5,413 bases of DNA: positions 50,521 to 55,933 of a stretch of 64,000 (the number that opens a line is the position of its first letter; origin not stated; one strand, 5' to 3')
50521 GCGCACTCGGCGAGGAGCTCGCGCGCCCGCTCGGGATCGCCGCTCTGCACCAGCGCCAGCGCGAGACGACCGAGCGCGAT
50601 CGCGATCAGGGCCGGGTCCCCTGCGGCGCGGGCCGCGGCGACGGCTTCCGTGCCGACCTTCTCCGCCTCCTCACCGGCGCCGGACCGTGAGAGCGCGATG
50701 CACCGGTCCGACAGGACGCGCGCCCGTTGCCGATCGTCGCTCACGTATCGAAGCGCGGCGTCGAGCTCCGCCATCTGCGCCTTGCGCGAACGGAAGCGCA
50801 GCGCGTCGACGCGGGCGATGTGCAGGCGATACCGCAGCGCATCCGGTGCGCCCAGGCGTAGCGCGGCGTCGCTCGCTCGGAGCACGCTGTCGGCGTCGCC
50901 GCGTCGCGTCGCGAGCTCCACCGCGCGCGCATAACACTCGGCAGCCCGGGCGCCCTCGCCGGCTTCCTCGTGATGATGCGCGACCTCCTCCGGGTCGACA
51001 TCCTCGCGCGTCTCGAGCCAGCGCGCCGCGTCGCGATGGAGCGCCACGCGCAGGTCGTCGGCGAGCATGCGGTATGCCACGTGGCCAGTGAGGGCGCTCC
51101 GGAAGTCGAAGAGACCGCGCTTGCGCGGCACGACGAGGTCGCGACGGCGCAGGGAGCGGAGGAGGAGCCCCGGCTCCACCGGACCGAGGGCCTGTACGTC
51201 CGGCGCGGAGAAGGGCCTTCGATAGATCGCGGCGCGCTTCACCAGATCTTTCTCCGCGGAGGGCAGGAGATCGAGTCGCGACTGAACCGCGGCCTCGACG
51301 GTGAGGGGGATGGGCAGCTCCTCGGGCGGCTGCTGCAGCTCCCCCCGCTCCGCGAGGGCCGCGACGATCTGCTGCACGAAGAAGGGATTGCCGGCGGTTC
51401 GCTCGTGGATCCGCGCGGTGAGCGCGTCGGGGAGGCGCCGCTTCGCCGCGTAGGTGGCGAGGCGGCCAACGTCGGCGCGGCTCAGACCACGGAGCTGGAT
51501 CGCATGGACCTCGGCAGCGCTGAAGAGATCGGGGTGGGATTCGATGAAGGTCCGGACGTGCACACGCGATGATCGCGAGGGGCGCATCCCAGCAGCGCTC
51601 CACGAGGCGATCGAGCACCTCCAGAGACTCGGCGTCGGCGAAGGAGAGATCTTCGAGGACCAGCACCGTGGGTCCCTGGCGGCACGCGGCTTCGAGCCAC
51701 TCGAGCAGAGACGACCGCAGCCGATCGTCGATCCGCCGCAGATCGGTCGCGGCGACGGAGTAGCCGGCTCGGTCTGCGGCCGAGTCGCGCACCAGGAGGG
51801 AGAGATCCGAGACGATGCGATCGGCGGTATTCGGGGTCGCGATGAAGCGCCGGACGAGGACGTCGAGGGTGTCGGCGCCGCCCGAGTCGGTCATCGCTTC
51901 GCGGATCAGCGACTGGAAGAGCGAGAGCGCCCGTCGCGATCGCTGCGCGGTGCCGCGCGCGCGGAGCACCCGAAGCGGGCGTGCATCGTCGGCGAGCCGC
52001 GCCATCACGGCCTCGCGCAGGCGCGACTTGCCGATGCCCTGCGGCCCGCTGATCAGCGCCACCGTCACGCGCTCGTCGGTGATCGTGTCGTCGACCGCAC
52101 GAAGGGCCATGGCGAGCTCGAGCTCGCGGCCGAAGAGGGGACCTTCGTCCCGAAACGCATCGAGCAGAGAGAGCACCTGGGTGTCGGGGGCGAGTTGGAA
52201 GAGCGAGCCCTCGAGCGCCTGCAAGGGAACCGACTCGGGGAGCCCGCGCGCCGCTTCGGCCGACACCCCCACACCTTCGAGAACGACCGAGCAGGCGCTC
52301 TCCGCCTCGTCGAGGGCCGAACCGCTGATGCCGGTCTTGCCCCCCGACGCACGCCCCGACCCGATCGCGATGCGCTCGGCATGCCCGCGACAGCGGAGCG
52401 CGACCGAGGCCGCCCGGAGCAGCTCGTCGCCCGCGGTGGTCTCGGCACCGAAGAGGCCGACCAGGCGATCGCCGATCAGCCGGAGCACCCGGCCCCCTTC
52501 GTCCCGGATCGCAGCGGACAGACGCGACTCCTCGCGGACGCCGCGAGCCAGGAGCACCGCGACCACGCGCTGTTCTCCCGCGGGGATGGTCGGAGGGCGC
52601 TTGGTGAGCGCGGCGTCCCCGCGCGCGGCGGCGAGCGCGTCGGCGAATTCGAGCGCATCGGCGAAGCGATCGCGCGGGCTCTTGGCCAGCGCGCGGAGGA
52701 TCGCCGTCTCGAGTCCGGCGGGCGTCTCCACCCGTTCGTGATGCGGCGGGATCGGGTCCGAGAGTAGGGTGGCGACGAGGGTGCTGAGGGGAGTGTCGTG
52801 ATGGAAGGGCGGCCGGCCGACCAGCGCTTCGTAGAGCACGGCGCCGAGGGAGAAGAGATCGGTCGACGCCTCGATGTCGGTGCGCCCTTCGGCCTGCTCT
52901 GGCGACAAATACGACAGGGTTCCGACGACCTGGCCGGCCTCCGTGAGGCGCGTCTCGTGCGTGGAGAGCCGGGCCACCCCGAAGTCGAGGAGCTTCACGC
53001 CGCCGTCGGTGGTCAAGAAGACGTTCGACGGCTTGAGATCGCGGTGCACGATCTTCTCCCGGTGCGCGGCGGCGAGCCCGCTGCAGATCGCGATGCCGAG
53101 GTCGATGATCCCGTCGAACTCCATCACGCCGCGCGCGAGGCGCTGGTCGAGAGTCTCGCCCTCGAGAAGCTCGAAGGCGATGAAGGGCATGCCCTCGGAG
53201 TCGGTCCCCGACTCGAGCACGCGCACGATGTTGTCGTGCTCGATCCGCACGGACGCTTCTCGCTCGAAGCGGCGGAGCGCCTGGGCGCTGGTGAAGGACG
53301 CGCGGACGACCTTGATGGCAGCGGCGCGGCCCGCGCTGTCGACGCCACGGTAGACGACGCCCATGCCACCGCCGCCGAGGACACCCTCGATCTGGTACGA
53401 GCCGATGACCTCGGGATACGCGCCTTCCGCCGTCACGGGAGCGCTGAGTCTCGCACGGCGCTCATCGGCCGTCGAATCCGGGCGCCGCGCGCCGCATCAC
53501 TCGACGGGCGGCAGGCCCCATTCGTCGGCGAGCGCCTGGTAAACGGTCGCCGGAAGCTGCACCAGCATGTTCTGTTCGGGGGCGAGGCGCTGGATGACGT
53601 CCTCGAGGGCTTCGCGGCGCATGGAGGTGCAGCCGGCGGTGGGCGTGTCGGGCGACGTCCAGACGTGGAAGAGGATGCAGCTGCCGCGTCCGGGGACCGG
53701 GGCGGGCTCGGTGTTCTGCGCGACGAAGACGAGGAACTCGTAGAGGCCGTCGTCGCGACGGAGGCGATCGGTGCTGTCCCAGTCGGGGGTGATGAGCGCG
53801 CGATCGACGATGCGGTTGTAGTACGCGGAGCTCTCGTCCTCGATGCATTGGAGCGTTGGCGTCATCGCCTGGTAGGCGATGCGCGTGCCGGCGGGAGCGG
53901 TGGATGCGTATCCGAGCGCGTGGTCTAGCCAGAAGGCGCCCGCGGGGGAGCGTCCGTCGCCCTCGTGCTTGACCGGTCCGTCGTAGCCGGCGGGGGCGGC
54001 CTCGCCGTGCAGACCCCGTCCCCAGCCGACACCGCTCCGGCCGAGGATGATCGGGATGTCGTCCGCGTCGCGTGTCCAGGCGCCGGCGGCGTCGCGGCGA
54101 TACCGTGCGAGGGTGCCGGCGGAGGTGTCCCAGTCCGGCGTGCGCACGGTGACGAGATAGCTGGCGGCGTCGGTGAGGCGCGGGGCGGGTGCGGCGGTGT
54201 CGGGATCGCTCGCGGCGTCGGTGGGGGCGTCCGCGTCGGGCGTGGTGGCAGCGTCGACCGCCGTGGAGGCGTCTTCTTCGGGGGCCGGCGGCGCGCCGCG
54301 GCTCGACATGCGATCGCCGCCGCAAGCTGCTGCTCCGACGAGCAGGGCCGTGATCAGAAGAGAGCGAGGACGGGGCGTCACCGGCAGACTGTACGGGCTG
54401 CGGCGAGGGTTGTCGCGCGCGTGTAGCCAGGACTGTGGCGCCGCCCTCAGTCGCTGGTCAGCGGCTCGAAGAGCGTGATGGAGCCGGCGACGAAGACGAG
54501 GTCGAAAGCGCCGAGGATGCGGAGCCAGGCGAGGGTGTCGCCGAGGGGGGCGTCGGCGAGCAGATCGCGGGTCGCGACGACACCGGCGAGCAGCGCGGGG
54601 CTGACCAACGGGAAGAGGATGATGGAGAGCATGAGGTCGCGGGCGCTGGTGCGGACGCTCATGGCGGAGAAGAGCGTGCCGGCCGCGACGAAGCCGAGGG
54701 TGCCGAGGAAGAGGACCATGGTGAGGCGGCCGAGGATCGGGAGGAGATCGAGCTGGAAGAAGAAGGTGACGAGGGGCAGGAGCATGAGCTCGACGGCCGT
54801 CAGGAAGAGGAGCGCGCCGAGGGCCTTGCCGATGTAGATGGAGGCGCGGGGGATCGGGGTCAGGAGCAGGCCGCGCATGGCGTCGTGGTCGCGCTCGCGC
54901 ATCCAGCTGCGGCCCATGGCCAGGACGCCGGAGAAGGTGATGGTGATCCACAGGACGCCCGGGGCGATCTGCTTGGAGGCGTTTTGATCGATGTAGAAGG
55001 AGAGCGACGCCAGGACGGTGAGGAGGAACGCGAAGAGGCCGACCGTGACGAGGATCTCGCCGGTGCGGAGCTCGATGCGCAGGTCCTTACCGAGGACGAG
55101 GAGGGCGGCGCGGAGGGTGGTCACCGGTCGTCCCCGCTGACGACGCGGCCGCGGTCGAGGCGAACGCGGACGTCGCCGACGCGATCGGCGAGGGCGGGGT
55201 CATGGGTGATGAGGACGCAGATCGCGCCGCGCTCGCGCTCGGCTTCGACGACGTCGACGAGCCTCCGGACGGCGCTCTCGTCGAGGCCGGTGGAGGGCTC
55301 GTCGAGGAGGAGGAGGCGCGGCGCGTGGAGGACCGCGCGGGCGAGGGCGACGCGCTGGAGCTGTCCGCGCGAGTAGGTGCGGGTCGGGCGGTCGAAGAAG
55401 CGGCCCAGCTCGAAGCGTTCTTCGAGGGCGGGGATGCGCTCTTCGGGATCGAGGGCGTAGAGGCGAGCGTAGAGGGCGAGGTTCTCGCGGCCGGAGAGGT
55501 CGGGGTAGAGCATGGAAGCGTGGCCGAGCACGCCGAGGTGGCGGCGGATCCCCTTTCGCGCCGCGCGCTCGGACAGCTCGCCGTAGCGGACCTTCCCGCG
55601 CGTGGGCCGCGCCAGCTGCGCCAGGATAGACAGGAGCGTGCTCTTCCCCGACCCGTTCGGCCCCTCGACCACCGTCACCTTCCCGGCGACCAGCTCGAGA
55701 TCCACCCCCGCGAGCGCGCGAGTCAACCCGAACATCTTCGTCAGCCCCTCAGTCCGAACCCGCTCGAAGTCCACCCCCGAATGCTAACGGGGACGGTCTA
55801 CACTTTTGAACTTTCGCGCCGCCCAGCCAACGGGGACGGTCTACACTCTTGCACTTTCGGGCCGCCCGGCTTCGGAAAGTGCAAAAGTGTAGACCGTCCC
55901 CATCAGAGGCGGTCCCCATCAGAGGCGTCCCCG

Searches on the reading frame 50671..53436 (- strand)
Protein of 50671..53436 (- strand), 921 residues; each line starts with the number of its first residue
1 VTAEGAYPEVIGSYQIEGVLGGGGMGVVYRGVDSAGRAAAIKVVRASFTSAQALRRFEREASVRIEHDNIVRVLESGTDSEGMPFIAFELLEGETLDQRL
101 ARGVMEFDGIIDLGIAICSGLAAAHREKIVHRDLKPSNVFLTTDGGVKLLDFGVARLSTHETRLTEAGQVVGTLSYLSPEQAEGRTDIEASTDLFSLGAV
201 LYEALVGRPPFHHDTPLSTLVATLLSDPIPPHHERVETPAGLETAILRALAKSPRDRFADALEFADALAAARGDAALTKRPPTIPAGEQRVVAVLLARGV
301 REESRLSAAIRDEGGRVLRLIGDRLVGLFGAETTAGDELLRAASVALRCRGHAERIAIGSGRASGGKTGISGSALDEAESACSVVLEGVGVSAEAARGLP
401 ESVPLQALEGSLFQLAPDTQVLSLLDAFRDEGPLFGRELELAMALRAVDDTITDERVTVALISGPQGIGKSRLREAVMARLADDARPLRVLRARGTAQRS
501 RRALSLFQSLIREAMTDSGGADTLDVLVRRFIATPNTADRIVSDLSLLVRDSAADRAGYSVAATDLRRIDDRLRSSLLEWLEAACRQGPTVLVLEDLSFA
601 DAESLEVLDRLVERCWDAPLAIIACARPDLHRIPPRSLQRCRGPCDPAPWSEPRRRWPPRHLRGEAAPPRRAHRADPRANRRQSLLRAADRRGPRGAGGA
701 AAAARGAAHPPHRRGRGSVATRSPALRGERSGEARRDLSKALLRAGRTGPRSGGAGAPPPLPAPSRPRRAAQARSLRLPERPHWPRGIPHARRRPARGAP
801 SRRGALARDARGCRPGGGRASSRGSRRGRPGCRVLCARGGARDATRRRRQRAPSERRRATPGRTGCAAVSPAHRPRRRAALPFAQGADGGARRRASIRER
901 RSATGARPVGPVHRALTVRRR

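Call 74: search_protein_families(library=pfam, proteins=[window:50671-53436:-], max_evalue=0.001)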
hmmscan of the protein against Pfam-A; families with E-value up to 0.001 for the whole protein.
window:50671-53436:- (921 aa): 4 families
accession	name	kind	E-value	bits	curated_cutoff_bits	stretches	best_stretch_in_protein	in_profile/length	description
PF00069.31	Pkinase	-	1e-39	137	31.7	1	14-216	1-202/263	Protein kinase domain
PF07714.23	PK_Tyr_Ser-Thr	-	1.4e-23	84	23.1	1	16-257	3-248/258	Protein tyrosine and serine/threonine kinase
PF13191.12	AAA_16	-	8.7e-13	49.5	32.6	1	433-623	1-167/167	AAA ATPase domain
PF03109.22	ABC1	-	0.00013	21.6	22.9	0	88-164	147-223/244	ABC1 atypical kinase-like domain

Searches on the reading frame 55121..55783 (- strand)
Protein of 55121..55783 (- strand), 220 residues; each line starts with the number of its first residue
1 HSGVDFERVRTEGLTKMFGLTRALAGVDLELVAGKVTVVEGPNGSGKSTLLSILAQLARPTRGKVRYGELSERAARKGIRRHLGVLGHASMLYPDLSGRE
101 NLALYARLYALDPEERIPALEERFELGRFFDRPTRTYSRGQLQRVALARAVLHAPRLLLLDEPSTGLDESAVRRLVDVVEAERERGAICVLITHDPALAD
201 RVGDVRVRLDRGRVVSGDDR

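Call 17: search_protein_families(library=pfam, proteins=[window:55121-55783:-])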
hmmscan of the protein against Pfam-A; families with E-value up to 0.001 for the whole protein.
window:55121-55783:- (220 aa): 7 families
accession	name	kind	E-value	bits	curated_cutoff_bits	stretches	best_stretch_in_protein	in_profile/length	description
PF00005.33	ABC_tran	-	7e-28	98.4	25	1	25-164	2-136/137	ABC transporter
PF13304.12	AAA_21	-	1.6e-16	61.7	27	2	135-200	236-304/304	AAA domain, putative AbiEii toxin, Type IV TA system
PF13604.12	AAA_30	-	4.3e-06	27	27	1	35-182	19-115/191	AAA domain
PF02463.25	SMC_N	-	5.6e-06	26.4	40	0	34-52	24-42/220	RecF/RecN/SMC N terminal domain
PF13401.12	AAA_22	-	5.4e-05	23.9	27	1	35-200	6-128/130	AAA domain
PF13555.12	AAA_29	-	0.00019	21.5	27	1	33-67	22-54/61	P-loop containing region of AAA domain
PF13476.12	AAA_23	-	0.00053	21.1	27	1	27-54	13-39/201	AAA domain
